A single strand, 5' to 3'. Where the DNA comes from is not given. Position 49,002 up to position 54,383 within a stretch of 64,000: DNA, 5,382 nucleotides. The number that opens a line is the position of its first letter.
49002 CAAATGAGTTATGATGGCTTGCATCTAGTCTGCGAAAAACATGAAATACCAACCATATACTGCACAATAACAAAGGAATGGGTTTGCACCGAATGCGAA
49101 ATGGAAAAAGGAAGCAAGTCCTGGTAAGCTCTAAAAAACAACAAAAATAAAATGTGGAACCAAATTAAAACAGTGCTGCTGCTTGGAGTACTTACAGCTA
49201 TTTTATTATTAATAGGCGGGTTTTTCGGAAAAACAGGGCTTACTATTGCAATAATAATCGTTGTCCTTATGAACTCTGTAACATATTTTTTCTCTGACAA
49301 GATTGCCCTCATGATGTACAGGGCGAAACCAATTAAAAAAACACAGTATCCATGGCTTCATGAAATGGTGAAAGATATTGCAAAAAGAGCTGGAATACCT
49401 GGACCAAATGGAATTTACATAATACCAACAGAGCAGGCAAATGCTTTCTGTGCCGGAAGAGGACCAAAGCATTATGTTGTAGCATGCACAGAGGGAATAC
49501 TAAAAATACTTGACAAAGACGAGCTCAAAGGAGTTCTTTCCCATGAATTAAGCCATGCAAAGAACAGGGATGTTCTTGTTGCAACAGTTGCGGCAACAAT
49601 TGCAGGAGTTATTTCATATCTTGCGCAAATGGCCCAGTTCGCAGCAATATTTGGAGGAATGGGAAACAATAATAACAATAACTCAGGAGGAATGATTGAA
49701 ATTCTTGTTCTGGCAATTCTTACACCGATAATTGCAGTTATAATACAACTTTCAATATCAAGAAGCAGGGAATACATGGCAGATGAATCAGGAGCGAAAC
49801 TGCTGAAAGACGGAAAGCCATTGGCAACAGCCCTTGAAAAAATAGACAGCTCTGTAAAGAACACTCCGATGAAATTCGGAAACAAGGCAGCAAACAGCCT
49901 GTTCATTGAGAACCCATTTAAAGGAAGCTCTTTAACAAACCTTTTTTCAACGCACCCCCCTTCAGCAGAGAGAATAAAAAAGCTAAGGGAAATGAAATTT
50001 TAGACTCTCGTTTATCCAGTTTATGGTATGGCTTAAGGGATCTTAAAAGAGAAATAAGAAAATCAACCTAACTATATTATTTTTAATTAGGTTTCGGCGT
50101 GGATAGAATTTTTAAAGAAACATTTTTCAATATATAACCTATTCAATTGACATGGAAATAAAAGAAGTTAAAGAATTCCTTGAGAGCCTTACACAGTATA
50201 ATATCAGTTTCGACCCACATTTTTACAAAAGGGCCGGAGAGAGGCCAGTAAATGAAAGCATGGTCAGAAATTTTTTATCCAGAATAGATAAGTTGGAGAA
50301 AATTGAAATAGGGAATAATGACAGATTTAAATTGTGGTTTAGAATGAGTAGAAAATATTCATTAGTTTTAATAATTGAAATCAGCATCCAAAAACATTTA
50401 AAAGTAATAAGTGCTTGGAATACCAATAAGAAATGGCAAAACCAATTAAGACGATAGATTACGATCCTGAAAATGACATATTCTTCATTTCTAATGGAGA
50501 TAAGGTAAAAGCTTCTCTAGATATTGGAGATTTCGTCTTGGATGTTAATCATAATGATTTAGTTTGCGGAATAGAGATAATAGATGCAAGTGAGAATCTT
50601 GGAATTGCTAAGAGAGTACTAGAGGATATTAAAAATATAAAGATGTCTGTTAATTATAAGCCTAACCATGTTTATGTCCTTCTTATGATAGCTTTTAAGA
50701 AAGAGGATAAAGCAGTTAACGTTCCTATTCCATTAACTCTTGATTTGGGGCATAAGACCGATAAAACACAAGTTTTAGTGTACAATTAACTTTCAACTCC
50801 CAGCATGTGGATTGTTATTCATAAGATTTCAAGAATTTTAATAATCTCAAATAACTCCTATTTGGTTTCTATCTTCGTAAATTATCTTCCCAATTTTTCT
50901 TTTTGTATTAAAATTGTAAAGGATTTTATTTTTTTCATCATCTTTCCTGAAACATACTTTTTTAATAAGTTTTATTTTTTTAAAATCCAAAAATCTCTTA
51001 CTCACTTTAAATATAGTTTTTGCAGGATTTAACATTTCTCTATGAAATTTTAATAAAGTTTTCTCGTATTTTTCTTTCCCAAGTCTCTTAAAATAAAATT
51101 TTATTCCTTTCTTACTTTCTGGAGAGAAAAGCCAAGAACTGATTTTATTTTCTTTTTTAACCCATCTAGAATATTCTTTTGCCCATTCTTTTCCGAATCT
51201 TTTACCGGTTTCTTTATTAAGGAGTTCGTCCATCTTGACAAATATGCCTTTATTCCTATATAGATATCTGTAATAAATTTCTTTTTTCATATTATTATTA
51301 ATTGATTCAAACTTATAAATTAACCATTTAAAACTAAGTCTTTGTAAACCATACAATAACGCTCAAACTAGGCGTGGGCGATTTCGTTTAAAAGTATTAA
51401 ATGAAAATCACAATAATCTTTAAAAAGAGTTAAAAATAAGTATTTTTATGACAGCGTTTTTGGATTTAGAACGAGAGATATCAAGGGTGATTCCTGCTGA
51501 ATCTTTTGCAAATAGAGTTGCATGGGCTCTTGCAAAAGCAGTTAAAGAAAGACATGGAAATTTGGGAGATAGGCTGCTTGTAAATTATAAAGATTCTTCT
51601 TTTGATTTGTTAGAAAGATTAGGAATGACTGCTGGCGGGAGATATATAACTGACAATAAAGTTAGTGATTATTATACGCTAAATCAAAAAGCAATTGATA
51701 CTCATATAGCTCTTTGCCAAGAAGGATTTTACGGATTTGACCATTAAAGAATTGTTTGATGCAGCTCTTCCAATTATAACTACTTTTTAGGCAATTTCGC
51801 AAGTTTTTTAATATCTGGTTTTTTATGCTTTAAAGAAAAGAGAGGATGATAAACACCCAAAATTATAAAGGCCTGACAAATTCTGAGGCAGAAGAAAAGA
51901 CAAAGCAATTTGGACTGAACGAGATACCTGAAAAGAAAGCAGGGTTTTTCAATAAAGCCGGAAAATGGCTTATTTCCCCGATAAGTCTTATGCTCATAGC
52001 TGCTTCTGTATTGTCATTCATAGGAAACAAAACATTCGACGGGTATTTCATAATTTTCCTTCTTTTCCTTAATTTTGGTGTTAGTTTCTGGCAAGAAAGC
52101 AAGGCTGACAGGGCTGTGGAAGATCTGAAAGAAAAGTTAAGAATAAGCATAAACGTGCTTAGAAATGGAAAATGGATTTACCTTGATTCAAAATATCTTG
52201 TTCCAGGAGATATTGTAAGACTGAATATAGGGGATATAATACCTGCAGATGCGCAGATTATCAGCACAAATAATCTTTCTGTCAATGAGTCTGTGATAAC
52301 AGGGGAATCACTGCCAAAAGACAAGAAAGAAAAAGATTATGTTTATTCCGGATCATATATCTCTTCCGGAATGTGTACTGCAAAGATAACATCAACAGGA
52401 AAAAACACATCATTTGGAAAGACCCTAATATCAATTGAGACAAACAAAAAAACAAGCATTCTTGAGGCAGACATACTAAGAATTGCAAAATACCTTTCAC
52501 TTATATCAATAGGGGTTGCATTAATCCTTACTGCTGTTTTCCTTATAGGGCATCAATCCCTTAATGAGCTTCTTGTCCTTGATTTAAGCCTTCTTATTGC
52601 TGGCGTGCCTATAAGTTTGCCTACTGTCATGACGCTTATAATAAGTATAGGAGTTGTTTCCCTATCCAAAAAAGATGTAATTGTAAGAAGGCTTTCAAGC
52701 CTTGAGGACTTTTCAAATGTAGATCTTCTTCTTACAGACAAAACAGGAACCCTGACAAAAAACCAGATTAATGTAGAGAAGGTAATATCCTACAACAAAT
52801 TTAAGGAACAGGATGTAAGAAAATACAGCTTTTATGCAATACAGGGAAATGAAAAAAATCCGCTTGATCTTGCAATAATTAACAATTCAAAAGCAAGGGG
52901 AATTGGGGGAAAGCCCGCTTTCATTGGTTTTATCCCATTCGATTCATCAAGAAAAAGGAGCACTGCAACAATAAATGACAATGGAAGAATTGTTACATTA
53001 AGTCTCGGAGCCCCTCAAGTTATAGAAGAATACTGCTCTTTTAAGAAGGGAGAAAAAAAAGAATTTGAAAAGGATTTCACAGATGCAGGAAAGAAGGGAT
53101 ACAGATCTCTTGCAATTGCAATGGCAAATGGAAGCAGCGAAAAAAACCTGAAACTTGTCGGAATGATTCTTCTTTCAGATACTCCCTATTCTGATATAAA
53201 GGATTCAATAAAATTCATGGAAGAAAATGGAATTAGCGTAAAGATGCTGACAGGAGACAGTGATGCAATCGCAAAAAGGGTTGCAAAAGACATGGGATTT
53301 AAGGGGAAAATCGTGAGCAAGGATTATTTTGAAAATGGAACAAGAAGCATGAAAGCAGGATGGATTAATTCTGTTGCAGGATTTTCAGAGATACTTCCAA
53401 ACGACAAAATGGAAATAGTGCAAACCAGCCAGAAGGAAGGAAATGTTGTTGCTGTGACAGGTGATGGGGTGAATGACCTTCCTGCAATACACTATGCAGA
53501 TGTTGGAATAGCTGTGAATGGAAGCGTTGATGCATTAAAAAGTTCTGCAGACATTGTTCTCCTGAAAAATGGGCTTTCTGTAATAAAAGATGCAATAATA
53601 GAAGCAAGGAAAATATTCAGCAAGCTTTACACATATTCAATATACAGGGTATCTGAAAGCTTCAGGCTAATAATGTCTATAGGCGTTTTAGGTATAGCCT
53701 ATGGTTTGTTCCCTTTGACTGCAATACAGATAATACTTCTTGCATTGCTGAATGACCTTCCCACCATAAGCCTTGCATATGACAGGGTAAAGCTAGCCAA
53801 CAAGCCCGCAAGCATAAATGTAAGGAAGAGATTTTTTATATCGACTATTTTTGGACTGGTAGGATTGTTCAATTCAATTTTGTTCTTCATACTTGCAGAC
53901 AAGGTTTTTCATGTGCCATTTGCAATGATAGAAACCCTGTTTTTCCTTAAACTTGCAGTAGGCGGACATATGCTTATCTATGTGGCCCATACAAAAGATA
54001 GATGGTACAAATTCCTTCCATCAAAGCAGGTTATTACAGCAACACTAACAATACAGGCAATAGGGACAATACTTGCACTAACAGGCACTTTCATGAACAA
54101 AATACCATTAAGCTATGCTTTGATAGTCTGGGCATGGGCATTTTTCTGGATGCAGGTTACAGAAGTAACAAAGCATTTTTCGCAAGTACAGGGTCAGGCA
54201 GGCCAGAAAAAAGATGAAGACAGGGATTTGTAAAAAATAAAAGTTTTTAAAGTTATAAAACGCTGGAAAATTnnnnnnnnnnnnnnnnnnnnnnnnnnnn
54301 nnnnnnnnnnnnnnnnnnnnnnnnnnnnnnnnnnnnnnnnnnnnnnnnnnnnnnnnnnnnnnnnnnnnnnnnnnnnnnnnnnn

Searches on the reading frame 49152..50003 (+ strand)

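Call 44: search_protein_families(library=pfam, proteins=[window:49152-50003:+], max_evalue=0.01)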
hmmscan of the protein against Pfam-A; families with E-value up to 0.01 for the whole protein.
window:49152-50003:+ (283 aa): 3 families
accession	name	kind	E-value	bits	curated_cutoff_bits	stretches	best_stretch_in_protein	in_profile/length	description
PF01435.24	Peptidase_M48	-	2.1e-38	132.4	20.3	1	66-281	4-185/186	Peptidase family M48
PF06195.18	DUF996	-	0.00036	21.2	31.3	1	134-219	21-111/138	Protein of unknown function (DUF996)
PF05569.17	Peptidase_M56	-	0.0065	16.1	31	0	112-149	180-217/296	BlaR1 peptidase M56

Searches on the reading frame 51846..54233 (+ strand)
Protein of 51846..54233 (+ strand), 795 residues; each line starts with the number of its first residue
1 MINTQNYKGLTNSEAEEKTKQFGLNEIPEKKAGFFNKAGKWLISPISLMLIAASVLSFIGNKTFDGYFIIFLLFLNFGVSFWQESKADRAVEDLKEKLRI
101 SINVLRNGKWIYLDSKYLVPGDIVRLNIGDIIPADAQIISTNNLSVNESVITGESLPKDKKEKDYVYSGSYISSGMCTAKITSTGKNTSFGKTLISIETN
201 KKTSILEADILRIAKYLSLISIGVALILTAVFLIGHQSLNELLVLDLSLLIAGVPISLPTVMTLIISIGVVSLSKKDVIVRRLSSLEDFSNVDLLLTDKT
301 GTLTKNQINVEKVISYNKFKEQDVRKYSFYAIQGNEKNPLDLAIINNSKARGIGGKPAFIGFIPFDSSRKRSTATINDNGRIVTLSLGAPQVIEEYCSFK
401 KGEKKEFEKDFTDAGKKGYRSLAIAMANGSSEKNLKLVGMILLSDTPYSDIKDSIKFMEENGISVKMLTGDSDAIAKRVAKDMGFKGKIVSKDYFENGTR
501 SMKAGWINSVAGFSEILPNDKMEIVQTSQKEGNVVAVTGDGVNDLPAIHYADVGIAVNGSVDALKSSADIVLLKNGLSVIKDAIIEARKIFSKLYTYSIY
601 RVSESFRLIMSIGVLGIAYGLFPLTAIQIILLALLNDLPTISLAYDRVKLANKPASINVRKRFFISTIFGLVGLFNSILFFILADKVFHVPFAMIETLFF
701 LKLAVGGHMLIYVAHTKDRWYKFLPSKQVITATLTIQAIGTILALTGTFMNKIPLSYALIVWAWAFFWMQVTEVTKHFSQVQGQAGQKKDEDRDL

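Call 44: search_protein_families(library=pfam, proteins=[window:51846-54233:+], max_evalue=0.01)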
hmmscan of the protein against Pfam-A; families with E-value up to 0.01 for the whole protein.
window:51846-54233:+ (795 aa): 5 families
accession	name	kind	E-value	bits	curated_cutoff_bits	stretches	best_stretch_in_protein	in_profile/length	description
PF00122.25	E1-E2_ATPase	-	1.8e-43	148.6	28.1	1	101-276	6-181/181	E1-E2 ATPase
PF00702.32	Hydrolase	-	1.8e-16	61.5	26.4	1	293-552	2-191/191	haloacid dehalogenase-like hydrolase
PF00690.31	Cation_ATPase_N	-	1.9e-10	40.7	20.4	1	3-57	14-69/69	Cation transporter/ATPase, N-terminus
PF08282.18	Hydrolase_3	-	0.00029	21.1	20.9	1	532-576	203-247/255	haloacid dehalogenase-like hydrolase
PF13246.12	Cation_ATPase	-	0.0029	18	21.7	1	363-399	52-90/91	Cation transport ATPase (P-type)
